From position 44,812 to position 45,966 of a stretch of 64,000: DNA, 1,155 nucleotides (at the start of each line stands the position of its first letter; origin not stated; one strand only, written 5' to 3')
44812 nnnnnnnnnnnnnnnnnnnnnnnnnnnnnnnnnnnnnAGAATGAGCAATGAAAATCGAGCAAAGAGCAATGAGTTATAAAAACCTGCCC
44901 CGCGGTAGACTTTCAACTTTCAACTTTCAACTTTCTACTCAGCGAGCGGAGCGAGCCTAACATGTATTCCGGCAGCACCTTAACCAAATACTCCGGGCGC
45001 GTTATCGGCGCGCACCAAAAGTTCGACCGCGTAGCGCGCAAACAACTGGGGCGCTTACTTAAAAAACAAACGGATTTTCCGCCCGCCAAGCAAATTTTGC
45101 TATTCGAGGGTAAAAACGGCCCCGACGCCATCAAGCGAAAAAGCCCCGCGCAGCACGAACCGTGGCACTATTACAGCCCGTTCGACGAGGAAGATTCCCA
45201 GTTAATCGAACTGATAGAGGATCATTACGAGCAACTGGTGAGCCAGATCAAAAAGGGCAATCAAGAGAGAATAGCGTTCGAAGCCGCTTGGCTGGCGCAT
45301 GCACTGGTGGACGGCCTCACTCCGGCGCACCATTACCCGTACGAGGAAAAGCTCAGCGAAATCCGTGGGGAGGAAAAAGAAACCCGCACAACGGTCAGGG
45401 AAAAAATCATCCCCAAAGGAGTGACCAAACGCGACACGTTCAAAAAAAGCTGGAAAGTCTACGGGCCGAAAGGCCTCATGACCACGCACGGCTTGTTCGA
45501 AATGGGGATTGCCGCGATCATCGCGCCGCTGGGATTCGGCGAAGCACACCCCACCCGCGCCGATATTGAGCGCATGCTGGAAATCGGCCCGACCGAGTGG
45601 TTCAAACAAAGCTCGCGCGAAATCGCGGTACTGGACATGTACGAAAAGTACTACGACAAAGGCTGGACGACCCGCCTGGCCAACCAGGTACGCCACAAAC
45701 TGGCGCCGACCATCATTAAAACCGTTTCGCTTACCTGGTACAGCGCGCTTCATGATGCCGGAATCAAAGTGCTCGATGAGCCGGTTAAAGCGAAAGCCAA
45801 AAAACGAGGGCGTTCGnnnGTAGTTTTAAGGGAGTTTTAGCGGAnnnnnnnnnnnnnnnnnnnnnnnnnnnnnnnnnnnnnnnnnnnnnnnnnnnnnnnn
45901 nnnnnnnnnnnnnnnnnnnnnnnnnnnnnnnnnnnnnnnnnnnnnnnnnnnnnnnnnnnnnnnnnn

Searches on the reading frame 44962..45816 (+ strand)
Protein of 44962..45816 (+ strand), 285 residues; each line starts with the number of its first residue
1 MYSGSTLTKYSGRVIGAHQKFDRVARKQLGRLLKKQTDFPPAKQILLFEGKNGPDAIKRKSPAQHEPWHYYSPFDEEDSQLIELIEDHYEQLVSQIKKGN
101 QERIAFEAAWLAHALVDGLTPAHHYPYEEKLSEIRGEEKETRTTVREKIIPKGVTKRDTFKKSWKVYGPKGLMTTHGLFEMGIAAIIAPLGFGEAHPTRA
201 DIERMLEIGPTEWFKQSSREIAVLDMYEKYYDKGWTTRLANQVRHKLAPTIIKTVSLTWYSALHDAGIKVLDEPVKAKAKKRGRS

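Call 4: search_protein_families(library=pfam, proteins=[window:44962-45816:+], max_evalue=0.01)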
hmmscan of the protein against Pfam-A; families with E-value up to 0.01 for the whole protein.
window:44962-45816:+ (285 aa): 1 family
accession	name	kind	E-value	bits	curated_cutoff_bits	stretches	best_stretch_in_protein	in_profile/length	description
PF00882.24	Zn_dep_PLPC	-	0.0058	17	26.8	0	83-190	55-127/167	Zinc dependent phospholipase C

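Call 7: search_protein_families(library=ncbifam, proteins=[window:44962-45816:+], max_evalue=0.01)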
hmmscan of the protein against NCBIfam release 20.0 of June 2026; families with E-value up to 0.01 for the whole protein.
window:44962-45816:+ (285 aa): 0 families
